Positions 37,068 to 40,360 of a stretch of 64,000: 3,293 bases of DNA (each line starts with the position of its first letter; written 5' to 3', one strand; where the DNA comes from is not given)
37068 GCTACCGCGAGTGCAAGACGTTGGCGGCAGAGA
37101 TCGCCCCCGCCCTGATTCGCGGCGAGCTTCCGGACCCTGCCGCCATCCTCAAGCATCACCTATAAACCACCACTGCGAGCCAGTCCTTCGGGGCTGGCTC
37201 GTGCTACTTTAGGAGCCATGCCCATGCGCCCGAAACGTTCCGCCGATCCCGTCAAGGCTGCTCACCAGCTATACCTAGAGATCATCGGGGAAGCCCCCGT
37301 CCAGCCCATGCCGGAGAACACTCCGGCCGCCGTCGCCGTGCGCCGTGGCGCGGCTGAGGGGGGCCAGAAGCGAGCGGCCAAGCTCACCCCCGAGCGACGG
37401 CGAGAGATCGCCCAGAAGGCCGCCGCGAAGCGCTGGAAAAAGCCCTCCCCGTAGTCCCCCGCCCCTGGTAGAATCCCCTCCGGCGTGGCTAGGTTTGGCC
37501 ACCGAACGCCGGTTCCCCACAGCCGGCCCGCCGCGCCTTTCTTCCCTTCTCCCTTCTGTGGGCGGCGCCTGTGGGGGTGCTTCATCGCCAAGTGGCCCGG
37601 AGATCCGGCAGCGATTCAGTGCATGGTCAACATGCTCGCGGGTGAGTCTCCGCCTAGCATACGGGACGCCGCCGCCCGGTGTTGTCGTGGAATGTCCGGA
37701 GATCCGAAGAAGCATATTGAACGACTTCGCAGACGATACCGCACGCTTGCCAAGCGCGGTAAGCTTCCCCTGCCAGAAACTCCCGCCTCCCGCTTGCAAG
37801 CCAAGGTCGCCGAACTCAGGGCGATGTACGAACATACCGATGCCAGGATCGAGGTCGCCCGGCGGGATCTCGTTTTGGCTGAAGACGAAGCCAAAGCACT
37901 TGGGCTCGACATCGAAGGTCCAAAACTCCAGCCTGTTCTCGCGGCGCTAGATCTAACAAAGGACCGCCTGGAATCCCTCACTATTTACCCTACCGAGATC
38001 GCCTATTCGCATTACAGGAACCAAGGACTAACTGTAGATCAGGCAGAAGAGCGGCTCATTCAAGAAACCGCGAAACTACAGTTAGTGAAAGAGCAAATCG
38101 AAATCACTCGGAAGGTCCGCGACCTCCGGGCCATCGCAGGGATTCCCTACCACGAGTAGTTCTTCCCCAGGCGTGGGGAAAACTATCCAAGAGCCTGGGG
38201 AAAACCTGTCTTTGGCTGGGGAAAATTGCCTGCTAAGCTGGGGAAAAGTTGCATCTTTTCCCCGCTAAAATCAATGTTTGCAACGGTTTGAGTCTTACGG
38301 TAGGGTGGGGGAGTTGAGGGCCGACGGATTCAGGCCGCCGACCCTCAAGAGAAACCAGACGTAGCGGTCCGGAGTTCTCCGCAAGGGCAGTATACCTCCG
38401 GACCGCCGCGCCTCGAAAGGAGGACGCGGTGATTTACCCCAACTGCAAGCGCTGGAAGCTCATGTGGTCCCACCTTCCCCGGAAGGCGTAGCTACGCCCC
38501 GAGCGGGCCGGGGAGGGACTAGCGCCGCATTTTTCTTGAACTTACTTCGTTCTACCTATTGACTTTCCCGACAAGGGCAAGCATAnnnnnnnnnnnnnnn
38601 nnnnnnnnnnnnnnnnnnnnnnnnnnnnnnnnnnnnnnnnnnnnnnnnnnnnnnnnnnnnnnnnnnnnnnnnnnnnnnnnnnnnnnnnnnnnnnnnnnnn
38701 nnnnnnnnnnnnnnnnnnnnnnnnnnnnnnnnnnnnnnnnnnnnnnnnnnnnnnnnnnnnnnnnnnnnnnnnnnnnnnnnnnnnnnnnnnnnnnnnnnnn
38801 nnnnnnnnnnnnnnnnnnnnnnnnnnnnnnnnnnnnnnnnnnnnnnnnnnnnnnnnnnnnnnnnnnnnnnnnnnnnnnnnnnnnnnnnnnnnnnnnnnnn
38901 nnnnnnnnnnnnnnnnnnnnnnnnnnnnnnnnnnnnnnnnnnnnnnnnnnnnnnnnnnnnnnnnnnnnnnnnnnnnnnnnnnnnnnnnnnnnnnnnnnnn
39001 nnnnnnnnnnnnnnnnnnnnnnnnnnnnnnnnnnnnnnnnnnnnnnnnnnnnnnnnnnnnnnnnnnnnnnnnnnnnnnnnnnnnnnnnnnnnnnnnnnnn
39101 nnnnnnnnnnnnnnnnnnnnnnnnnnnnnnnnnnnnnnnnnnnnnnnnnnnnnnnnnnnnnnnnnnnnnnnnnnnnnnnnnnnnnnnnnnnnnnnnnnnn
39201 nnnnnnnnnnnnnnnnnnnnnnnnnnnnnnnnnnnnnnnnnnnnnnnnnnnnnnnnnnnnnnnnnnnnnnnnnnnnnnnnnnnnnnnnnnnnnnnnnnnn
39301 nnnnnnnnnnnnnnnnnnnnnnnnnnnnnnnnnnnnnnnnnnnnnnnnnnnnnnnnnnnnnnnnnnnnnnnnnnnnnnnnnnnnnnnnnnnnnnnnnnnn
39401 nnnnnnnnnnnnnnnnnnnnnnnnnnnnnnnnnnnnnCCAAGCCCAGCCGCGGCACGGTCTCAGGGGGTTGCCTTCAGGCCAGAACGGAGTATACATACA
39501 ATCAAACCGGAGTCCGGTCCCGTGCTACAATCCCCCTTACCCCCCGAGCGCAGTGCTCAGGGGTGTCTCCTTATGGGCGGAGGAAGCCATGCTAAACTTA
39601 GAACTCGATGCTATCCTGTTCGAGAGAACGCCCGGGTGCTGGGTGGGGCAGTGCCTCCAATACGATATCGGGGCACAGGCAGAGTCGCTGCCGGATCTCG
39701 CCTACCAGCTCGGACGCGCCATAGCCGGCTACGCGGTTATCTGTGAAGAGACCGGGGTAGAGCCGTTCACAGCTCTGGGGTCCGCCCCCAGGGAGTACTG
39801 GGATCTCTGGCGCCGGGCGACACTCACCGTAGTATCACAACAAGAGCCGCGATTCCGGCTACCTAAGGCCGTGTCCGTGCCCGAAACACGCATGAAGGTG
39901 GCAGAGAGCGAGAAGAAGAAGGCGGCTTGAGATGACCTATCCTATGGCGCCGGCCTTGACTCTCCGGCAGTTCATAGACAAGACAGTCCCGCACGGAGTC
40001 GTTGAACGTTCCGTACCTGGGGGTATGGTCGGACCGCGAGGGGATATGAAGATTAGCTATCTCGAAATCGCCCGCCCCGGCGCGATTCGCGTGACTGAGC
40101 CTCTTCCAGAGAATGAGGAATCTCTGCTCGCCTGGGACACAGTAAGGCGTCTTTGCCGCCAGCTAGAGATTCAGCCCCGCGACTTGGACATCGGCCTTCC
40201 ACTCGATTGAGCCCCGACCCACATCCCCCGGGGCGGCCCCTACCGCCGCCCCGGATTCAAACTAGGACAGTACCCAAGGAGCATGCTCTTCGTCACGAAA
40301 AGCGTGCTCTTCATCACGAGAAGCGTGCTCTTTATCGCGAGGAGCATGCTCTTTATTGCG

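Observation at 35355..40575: About 30 copies of a 21-bp repeat with a palindromic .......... core, in two inverted arrays, split by a transposon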

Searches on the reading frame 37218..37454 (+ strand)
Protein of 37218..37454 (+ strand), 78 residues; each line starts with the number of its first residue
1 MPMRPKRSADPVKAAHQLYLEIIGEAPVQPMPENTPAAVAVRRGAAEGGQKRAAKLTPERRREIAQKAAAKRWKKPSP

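Call 42: search_protein_families(library=pfam, proteins=[window:37218-37454:+], max_evalue=1)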
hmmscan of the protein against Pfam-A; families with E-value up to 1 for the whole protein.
window:37218-37454:+ (78 aa): 0 families

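Call 52: search_protein_families(library=ncbifam, proteins=[window:37218-37454:+], max_evalue=0.01)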
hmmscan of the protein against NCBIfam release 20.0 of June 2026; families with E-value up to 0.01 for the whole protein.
window:37218-37454:+ (78 aa): 0 families

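Call 66: search_protein_families(library=phrogs, proteins=[window:37218-37454:+], max_evalue=0.001)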
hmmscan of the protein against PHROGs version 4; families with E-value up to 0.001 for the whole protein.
window:37218-37454:+ (78 aa): 1 family
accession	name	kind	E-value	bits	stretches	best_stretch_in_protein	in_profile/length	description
phrog_2384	-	unknown function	1.7e-06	28.6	1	43-75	6-38/338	-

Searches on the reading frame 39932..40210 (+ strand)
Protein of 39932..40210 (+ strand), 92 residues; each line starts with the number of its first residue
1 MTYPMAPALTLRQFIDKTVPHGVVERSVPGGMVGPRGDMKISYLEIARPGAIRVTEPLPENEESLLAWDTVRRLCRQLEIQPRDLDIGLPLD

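Call 10: search_protein_families(library=pfam, proteins=[window:39932-40210:+], max_evalue=0.01)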
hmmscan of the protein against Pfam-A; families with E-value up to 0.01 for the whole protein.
window:39932-40210:+ (92 aa): 0 families

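Call 52: search_protein_families(library=ncbifam, proteins=[window:39932-40210:+], max_evalue=0.01)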
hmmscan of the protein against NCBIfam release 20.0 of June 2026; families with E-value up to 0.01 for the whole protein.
window:39932-40210:+ (92 aa): 0 families

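Call 59: find_encoding_contigs(protein=window:39932-40210:+, flank=6000, max_places=10)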
Protein window:39932-40210:+ (92 aa): 1 contig read that carries it; 1 place shown.
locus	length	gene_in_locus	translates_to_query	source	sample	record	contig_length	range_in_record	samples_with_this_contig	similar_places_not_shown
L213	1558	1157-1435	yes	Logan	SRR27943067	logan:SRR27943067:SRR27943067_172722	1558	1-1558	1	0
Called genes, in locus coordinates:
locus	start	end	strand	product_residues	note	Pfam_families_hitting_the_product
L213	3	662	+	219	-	?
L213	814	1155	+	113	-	-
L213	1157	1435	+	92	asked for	-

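Call 66: search_protein_families(library=phrogs, proteins=[window:39932-40210:+], max_evalue=0.001)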
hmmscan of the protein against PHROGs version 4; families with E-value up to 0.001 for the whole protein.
window:39932-40210:+ (92 aa): 0 families
